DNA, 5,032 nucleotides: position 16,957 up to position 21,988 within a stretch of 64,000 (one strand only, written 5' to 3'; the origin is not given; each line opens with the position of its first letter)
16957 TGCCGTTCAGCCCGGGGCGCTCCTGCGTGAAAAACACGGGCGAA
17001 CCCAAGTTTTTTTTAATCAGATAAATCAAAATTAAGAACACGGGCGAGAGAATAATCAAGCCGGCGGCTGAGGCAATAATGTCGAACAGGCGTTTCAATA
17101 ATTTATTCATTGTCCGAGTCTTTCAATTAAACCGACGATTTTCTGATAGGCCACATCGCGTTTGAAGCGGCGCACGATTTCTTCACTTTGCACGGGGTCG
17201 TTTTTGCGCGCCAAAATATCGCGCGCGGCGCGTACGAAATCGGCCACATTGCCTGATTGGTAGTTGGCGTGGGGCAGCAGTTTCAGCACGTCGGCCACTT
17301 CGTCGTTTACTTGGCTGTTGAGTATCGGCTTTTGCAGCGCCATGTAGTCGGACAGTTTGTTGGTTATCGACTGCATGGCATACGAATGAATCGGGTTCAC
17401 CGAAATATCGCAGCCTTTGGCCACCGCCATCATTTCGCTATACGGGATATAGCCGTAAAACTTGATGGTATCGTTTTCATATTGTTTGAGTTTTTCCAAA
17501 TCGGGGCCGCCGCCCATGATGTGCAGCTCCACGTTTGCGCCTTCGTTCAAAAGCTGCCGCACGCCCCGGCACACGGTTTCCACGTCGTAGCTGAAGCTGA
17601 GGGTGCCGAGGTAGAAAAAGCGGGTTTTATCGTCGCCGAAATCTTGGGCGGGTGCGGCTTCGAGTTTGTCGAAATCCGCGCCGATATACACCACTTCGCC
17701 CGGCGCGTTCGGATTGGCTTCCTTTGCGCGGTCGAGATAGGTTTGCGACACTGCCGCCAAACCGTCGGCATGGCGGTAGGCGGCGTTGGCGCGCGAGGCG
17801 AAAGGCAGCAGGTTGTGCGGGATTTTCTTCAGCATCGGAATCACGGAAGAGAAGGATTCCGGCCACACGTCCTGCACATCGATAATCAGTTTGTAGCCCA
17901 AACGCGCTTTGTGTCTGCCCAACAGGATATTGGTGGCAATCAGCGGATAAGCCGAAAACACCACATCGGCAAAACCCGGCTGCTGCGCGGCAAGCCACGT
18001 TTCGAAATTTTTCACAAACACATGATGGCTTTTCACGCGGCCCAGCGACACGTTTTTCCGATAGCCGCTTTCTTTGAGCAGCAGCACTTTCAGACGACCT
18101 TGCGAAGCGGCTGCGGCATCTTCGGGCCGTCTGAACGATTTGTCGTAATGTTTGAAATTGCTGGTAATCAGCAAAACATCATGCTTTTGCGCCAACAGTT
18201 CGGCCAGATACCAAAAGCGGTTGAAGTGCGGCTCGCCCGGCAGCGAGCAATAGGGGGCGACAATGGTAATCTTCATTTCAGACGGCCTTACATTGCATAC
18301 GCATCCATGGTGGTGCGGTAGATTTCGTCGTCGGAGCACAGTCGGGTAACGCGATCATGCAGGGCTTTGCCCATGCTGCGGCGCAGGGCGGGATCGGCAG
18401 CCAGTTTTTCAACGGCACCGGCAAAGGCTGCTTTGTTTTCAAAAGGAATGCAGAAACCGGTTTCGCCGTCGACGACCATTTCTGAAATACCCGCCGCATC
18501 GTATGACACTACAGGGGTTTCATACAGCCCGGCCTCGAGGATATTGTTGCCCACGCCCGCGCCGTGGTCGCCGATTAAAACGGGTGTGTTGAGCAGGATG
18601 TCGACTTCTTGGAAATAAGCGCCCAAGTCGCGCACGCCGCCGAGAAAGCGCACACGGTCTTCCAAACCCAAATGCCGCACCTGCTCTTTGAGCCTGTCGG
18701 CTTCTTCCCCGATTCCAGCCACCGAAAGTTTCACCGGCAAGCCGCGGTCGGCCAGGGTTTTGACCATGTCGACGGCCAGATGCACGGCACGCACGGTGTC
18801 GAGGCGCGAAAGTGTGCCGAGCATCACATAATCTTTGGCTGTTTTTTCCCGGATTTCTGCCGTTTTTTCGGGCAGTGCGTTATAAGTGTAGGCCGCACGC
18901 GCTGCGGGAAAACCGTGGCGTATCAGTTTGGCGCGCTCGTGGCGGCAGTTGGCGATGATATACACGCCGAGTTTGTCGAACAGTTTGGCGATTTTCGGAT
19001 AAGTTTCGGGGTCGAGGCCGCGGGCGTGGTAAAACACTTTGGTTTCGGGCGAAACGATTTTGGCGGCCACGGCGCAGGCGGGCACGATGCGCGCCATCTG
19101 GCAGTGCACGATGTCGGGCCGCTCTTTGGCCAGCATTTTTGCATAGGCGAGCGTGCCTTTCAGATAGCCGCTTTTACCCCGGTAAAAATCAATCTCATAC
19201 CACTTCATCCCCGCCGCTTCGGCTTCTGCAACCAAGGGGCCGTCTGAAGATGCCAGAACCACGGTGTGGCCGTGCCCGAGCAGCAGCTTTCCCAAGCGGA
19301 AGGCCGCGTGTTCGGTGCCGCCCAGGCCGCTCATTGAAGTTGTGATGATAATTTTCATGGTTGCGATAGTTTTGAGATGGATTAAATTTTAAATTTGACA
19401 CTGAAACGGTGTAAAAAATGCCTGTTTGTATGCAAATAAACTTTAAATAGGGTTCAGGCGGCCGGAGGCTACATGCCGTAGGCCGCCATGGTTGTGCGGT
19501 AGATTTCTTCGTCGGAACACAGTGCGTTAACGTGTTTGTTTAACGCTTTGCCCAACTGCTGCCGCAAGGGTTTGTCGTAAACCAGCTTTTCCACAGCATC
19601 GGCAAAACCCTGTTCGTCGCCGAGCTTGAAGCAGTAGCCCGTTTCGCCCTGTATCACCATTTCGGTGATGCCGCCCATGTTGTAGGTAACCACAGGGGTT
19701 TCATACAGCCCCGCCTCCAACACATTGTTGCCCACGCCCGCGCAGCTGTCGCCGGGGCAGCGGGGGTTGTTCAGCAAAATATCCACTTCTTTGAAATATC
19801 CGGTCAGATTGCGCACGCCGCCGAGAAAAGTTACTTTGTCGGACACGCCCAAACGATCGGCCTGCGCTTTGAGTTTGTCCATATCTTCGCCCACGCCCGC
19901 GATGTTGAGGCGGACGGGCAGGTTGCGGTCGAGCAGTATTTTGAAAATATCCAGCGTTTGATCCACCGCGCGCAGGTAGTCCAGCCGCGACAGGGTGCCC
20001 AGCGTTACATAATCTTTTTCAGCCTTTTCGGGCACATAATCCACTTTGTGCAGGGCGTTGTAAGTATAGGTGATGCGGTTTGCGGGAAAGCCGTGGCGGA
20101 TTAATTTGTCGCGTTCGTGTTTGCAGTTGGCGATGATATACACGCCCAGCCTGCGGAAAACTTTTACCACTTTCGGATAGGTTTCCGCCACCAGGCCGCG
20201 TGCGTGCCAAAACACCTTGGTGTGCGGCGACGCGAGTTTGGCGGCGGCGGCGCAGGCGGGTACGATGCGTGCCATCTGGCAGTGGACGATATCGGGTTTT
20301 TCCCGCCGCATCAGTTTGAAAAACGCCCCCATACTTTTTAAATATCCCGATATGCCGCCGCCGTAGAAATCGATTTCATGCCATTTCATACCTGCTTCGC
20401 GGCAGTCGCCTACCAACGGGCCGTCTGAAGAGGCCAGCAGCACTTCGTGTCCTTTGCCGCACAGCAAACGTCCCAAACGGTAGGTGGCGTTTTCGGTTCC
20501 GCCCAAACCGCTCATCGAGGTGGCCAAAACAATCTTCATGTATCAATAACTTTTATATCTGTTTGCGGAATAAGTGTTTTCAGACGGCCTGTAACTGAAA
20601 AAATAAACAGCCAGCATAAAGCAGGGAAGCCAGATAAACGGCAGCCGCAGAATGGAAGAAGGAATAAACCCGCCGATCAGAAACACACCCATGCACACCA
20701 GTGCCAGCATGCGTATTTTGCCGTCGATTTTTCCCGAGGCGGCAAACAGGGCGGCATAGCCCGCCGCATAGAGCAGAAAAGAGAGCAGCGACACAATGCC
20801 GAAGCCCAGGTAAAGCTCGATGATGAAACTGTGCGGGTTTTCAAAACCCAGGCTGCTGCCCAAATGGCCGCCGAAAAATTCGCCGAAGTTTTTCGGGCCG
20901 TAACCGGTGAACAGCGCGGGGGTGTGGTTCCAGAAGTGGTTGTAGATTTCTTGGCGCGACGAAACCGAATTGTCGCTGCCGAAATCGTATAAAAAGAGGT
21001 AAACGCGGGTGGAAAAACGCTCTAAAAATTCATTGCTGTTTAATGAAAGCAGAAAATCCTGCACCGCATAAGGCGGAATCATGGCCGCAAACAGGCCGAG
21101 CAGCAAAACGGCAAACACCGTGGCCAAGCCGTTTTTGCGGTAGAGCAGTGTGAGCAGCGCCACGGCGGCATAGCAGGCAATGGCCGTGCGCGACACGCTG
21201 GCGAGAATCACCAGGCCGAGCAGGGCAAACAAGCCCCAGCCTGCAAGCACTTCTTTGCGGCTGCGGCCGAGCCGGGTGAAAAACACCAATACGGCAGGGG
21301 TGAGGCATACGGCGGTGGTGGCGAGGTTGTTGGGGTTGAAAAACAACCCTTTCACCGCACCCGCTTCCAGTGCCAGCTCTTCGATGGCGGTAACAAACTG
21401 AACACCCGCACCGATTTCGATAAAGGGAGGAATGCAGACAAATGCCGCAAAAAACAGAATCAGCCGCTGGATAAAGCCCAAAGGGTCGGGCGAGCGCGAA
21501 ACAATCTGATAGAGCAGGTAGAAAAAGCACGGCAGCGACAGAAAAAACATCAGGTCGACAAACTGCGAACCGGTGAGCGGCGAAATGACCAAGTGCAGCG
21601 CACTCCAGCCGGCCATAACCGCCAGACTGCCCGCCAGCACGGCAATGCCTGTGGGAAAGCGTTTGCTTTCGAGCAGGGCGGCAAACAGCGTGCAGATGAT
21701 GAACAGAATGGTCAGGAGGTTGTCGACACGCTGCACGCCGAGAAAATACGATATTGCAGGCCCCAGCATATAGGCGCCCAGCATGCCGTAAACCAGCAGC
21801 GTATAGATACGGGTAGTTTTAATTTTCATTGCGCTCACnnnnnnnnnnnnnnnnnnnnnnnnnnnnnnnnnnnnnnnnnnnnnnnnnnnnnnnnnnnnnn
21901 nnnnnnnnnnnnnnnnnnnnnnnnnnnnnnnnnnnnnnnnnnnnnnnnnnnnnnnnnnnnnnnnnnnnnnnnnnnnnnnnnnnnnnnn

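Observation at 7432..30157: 23-kb Wzx/Wzy-dependent polysaccharide locus with Wza-Wzb-Wzc in a Neisseria: chimeric bacillosamine-type initiation plus UDP-GlcNAc3NAcA pathway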

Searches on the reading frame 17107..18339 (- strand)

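Call 3: search_protein_families(library=pfam, proteins=[window:17107-18339:-])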
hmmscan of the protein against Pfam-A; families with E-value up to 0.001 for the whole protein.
window:17107-18339:- (410 aa): 4 families
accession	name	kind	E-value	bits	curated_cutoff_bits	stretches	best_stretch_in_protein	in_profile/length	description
PF13692.12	Glyco_trans_1_4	-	1.4e-11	45.3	27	1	240-376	3-140/142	Glycosyl transferases group 1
PF00534.26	Glycos_transf_1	-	2.1e-09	37.6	26.4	1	230-381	7-161/172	Glycosyl transferases group 1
PF13579.12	Glyco_trans_4_4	-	8.3e-05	23.4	29.7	1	45-218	11-154/158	Glycosyl transferase 4-like domain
PF13524.12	Glyco_trans_1_2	-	0.00042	20.7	25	1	265-393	10-126/144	Glycosyl transferase-like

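Call 6: search_protein_families(library=ncbifam, proteins=[window:17107-18339:-])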
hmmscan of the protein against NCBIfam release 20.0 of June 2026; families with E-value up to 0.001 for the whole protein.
window:17107-18339:- (410 aa): 1 family
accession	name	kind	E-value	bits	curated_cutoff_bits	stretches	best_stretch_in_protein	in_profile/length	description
NF007396.0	PRK09922.1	equivalog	2.8e-05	23.2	385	1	236-381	180-329/361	lipopolysaccharide 1,6-galactosyltransferase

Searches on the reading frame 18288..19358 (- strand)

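Call 3: search_protein_families(library=pfam, proteins=[window:18288-19358:-])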
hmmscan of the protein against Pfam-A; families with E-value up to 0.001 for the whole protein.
window:18288-19358:- (356 aa): 6 families
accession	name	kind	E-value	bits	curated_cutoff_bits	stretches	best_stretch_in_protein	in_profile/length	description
PF00534.26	Glycos_transf_1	-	6.1e-27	94.7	26.4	1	169-332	5-168/172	Glycosyl transferases group 1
PF13692.12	Glyco_trans_1_4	-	6.7e-25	88.4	27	1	180-322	4-142/142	Glycosyl transferases group 1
PF13439.12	Glyco_transf_4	-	4e-12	46.9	28.5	1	13-161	2-165/170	Glycosyltransferase Family 4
PF13579.12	Glyco_trans_4_4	-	1.2e-11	45.6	29.7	1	13-160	1-157/158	Glycosyl transferase 4-like domain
PF13477.12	Glyco_trans_4_2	-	1.7e-08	35.1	23.4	1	26-117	20-111/139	Glycosyl transferase 4-like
PF13524.12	Glyco_trans_1_2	-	8.4e-07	29.5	25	1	226-338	27-130/144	Glycosyl transferase-like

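Call 6: search_protein_families(library=ncbifam, proteins=[window:18288-19358:-])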
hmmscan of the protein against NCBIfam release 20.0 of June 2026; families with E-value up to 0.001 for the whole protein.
window:18288-19358:- (356 aa): 22 families
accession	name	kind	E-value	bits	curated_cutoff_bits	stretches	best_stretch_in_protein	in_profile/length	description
NF041876.1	EPS_EpsE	equivalog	1.9e-20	73.5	400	1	170-339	207-378/389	exopolysaccharide biosynthesis GT4 family glycosyltransferase EpsE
TIGR03088.1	stp2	hypoth_equivalog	3.4e-20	72.4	409.05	1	170-344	187-360/374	TIGR03088 family PEP-CTERM/XrtA system glycosyltransferase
TIGR03999.1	thiol_BshA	equivalog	2.5e-17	62.9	273.7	1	176-346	198-362/375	N-acetyl-alpha-D-glucosaminyl L-malate synthase BshA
NF038229.1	Glyco4_Geo_Pelo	equivalog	5.8e-14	51.9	400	1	182-343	166-322/338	GPMC system family 4 glycosyltransferase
NF041010.1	glycosy_Agl16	equivalog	1.1e-13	50.7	575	1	123-332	126-327/352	glycosylation protein Agl16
NF011726.0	PRK15179.1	equivalog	1.8e-13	49.7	733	1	131-351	459-688/694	Vi polysaccharide biosynthesis protein TviE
TIGR02149.1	glgA_Coryne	subfamily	4.9e-11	42.4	302.4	1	274-354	301-387/391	glycogen synthase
TIGR03449.1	mycothiol_MshA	equivalog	1.9e-10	40.3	462.5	1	214-335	263-382/406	D-inositol-3-phosphate glycosyltransferase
NF047880.1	glyco_SdgA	exception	2.1e-10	39.8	800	1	165-323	304-457/488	serine-aspartate repeat adhesin O-glycosyltransferase SdgA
NF007396.0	PRK09922.1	equivalog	3.2e-10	39.4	385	1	69-301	75-305/361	lipopolysaccharide 1,6-galactosyltransferase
NF047881.1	glyco_SdgB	exception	4.7e-10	38.7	800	1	168-332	313-472/496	serine-aspartate repeat adhesin O-glycosyltransferase SdgB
NF050063.1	ProtGlycPglJ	equivalog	5.7e-10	38.9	500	1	125-337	140-347/363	N-acetylgalactosamine-N,N'-diacetylbacillosaminyl-diphospho-undecaprenol 4-alpha-N-acetylgalactosaminyltransferase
TIGR04063.1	stp3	hypoth_equivalog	6.2e-10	38.5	442.05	1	176-330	212-368/397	TIGR04063 family PEP-CTERM/XrtA system glycosyltransferase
TIGR04005.1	wcaL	equivalog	6.4e-10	38.4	537.6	1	180-320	225-368/406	colanic acid biosynthesis glycosyltransferase WcaL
NF046085.1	XrtY_assoc_Gly1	equivalog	7.6e-08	31.6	400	1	165-354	196-381/387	XrtY-associated glycosyltransferase XYAG1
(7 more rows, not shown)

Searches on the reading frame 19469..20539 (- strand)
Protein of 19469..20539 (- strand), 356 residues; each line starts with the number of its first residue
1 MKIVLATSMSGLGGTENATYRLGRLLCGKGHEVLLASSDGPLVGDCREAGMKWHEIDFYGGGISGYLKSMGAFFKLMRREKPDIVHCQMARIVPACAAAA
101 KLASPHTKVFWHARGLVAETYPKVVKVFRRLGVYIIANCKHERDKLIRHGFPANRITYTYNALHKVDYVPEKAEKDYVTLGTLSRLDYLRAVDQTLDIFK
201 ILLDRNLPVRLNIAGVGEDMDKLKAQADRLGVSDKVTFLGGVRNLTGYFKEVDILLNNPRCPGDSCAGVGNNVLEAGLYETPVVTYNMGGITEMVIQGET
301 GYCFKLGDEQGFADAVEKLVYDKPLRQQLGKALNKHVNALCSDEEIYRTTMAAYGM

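Call 4: search_protein_families(library=pfam, proteins=[window:19469-20539:-])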
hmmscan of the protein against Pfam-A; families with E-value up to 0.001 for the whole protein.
window:19469-20539:- (356 aa): 5 families
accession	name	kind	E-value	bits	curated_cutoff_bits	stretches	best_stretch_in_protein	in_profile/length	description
PF00534.26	Glycos_transf_1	-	1e-25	90.7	26.4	1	174-332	12-168/172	Glycosyl transferases group 1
PF13692.12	Glyco_trans_1_4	-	6.1e-23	82.1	27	1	179-320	3-140/142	Glycosyl transferases group 1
PF13579.12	Glyco_trans_4_4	-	1.4e-14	55.2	29.7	1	13-161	1-157/158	Glycosyl transferase 4-like domain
PF13439.12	Glyco_transf_4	-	8.2e-14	52.4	28.5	1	13-162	2-165/170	Glycosyltransferase Family 4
PF13477.12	Glyco_trans_4_2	-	1.1e-06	29.3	23.4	1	28-106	22-100/139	Glycosyl transferase 4-like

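Call 7: search_protein_families(library=ncbifam, proteins=[window:19469-20539:-])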
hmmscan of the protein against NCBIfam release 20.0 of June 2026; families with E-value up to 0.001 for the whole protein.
window:19469-20539:- (356 aa): 18 families
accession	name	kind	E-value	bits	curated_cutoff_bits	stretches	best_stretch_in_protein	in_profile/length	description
TIGR03999.1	thiol_BshA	equivalog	7.1e-21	74.5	273.7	1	183-347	205-363/375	N-acetyl-alpha-D-glucosaminyl L-malate synthase BshA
TIGR03088.1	stp2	hypoth_equivalog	8.6e-20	71.1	409.05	1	68-344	68-360/374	TIGR03088 family PEP-CTERM/XrtA system glycosyltransferase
NF041876.1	EPS_EpsE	equivalog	3.6e-16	59.4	400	1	167-339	205-378/389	exopolysaccharide biosynthesis GT4 family glycosyltransferase EpsE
TIGR04063.1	stp3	hypoth_equivalog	8e-16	57.9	442.05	1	135-338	161-376/397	TIGR04063 family PEP-CTERM/XrtA system glycosyltransferase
NF038229.1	Glyco4_Geo_Pelo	equivalog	3.9e-14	52.4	400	1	191-344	175-323/338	GPMC system family 4 glycosyltransferase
NF007396.0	PRK09922.1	equivalog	5.6e-14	51.8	385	1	69-323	74-327/361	lipopolysaccharide 1,6-galactosyltransferase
TIGR03449.1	mycothiol_MshA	equivalog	1.5e-11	43.9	462.5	1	185-342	228-389/406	D-inositol-3-phosphate glycosyltransferase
NF047880.1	glyco_SdgA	exception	4.5e-11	42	800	1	115-333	253-467/488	serine-aspartate repeat adhesin O-glycosyltransferase SdgA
NF041010.1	glycosy_Agl16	equivalog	1.1e-10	40.9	575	1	100-332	106-327/352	glycosylation protein Agl16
NF050063.1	ProtGlycPglJ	equivalog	1.4e-09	37.6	500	1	131-335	144-345/363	N-acetylgalactosamine-N,N'-diacetylbacillosaminyl-diphospho-undecaprenol 4-alpha-N-acetylgalactosaminyltransferase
NF011726.0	PRK15179.1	equivalog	1.3e-08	33.7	733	1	76-305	395-640/694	Vi polysaccharide biosynthesis protein TviE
TIGR02149.1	glgA_Coryne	subfamily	4.7e-08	32.6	302.4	1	273-354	300-387/391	glycogen synthase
NF046085.1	XrtY_assoc_Gly1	equivalog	1.9e-07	30.3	400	1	152-348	180-375/387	XrtY-associated glycosyltransferase XYAG1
NF050056.1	ProtGlycPglH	equivalog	7.6e-07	28.5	600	1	65-335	69-332/354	GalNAc-alpha-(1->4)-GalNAc-alpha-(1->3)-diNAcBac-PP-undecaprenol alpha-1,4-N-acetyl-D-galactosaminyltransferase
TIGR04157.1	glyco_rSAM_CFB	subfamily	1.2e-05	24.5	400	1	164-322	217-366/406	TIGR04157 family glycosyltransferase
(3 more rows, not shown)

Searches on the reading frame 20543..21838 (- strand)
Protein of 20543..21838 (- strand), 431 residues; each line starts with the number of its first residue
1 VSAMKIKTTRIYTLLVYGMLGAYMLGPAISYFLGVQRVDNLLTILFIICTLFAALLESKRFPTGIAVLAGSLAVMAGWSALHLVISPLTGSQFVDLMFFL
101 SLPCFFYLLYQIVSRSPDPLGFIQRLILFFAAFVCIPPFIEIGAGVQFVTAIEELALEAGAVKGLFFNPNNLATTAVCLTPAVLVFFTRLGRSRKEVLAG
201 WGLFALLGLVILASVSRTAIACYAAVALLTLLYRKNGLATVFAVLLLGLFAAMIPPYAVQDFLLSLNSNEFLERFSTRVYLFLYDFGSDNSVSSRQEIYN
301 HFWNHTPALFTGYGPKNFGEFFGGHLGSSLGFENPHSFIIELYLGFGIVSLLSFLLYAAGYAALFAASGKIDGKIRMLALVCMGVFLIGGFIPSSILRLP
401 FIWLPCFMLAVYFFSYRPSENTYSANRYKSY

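Call 4: search_protein_families(library=pfam, proteins=[window:20543-21838:-])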
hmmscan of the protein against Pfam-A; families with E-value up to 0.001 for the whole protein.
window:20543-21838:- (431 aa): 1 family
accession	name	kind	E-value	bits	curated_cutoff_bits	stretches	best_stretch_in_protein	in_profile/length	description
PF04932.20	Wzy_C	-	2.9e-12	47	31.7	1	203-355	2-149/149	O-Antigen ligase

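Call 7: search_protein_families(library=ncbifam, proteins=[window:20543-21838:-])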
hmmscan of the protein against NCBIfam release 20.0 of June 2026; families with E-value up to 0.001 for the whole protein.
window:20543-21838:- (431 aa): 0 families

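Call 85: search_protein_families(library=pfam, proteins=[window:20543-21838:-], max_evalue=0.01)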
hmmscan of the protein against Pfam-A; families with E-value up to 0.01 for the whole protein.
window:20543-21838:- (431 aa): 1 family
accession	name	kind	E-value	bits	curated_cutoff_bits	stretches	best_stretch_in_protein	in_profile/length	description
PF04932.20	Wzy_C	-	2.9e-12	47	31.7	1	203-355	2-149/149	O-Antigen ligase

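Call 87: search_solved_structures(query=window:20543-21838:-, max_evalue=10)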
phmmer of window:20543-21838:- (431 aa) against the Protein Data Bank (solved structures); distinct sequences matched with E-value up to 10: 0.

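Call 88: find_homologous_proteins(query=window:20543-21838:-, max_evalue=0.00001)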
Query window:20543-21838:- (431 aa): 120 proteins with E <= 0.00001 among 8000 candidates.
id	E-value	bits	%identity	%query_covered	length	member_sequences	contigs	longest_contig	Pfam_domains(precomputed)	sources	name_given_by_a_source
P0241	3.1e-275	931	100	99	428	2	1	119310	PF04932.21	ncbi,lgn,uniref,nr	ncbi:O-antigen ligase [Neisseria sp.]|uniref:O-antigen ligase family protein n=1 Tax=Neisseria sp. T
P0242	7.5e-239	811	85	99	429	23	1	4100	PF04932.21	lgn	-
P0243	8.8e-229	778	84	97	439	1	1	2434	PF04932.21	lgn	-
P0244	3.2e-224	763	80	99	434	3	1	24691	PF04932.21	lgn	-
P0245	1.3e-223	761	82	97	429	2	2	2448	PF04932.21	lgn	-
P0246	6.7e-197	673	73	98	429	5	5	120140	PF04932.21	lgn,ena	-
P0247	1.3e-196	672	72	98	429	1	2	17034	PF04932.21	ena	-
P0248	1.3e-196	672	72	98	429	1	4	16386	PF04932.21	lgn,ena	-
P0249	1.7e-196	672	72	98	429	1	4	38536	PF04932.21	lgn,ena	-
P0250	5.6e-196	670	71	99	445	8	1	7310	PF04932.21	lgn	-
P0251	7.9e-196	670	72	98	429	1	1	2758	PF04932.21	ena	-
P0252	9.0e-194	663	71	98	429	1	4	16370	PF04932.21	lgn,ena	-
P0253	5.1e-188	644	71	95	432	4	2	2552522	PF04932.21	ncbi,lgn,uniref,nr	ncbi:O-antigen ligase family protein [Neisseria zoodegmatis]|uniref:Lipid A core - O-antigen ligase 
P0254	2.1e-177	609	57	91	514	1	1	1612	PF04932.21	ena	-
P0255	1.9e-165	570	73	82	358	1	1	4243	PF04932.21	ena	-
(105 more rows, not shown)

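Call 94: search_solved_structures(query=A1, max_evalue=10, show_alignments=2)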
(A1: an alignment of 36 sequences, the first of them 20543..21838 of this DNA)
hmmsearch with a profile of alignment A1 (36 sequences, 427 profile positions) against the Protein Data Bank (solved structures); distinct sequences matched with E-value up to 10: 0.

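Call 95: predict_structure(alignment_id=A1)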
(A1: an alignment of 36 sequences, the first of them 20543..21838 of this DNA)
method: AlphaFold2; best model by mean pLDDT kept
length: 431 residues; sequences in the alignment: 36
mean_pLDDT: 75.0   pTM: 0.79
mean pLDDT of the five models: 75.0, 74.8, 74.2, 71.8, 70.4
residues with pLDDT >= 90: 130; 70-90: 149; 50-70: 98; < 50: 54
segments of 3 or more residues with pLDDT < 50: 1-3, 149-166, 283-290, 325-331, 418-431
pLDDT, mean of each block of 10 residues (from residue 1): 62 92 76 66 89 83 91 93 85 82 93 90 95 81 56 37 52 87 94 92 90 76 86 65 56 52 52 53 46 66 82 75 53 64 89 95 92 91 88 63 92 73 38 34
secondary structure, 60 per line:
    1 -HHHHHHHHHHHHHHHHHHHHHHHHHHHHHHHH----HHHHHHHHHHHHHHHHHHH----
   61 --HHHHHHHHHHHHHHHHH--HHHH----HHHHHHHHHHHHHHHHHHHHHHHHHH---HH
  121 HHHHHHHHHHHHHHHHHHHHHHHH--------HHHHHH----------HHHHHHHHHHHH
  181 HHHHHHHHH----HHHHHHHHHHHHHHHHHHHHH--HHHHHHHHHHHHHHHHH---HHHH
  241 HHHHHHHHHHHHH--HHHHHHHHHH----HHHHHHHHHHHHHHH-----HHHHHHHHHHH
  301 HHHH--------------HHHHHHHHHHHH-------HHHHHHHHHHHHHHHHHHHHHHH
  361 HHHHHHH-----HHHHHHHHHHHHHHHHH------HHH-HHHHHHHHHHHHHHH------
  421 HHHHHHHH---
elements in order: H2-33 H38-56 H63-79 H82-85 H90-115 H119-144 H153-158 H169-189 H194-214 H217-233 H237-253 H256-265 H270-284 H290-304 H319-330 H338-367 H373-389 H400-414 H421-428

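Call 97: fold_search(model_id=the predicted structure, library=pdb)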
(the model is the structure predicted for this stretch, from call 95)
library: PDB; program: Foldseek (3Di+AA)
matches with E <= 10: 455; with E <= 0.001: 1
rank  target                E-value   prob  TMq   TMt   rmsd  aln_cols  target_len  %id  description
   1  7tpg_B                1.8e-04  1.00  0.51  0.54   8.3       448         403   16  Single-Particle Cryo-EM Structure of the WaaL O-antigen ligase in its ligand bound state (released 2022-04-06)
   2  8ex4                  1.2e-01  0.38  0.18  0.19  21.1       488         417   13  Human S1P transporter Spns2 in an inward-facing open conformation (state 1) (released 2023-05-31)
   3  8qv6_A                1.6e-01  0.33  0.19  0.19  21.8       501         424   14  Structure of human SPNS2 in DDM (released 2025-02-19)
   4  8e5s                  1.8e-01  0.18  0.16  0.16  23.4       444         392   13  X-ray structure of the Deinococcus radiodurans Nramp/MntH divalent transition metal transporter WT in an occluded state (released 2023-05-03)
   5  7s1m_R                2.0e-01  0.23  0.14  0.15  23.3       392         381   12  Ex4-D-Ala bound to the glucagon-like peptide-1 receptor/g protein complex (conformer 1) (released 2022-01-05)
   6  8cwy_A                2.2e-01  0.30  0.16  0.16  21.0       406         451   12  Accurate computational design of genetically encoded 3D protein crystals (released 2023-11-01)
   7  8e6m                  2.3e-01  0.18  0.15  0.16  22.5       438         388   14  X-ray structure of the Deinococcus radiodurans Nramp/MntH divalent transition metal transporter WT in an inward-open, ca (released 2023-05-03)
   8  8j8m_B                2.7e-01  0.14  0.15  0.14  24.4       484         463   15  Overall structure of the LAT1-4F2hc bound with tryptophan (released 2024-07-10)
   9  6irs_B                2.7e-01  0.10  0.13  0.12  24.8       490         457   14  human LAT1-4F2hc complex incubated with JPH203 (released 2019-03-27)
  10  8qv5_A                3.2e-01  0.28  0.20  0.20  21.6       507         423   13  Structure of human SPNS2 in LMNG (released 2025-02-19)
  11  8if8_C                3.2e-01  0.14  0.14  0.12  23.7       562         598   11  Arabinosyltransferase AftA (released 2023-05-31)
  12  9g8k_B                3.2e-01  0.08  0.11  0.09  22.1       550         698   12  Structure of K+-dependent Na+-PPase from Thermotoga maritima in complex with Ca2+ and Etidronate (released 2025-06-04)
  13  9b3l                  3.4e-01  0.21  0.17  0.19  20.1       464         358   13  NorA in occluded conformation (NorA-BRIL fusion) (released 2024-12-11)
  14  6e9n_A                3.8e-01  0.20  0.19  0.19  22.1       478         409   13  E. coli D-galactonate:proton symporter in the inward open form (released 2019-05-22)
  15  8zxk_B                4.1e-01  0.13  0.16  0.15  23.5       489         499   13  Cryo-EM structure of trimethylamine transporter TmaT binding with TMA (released 2024-11-06)
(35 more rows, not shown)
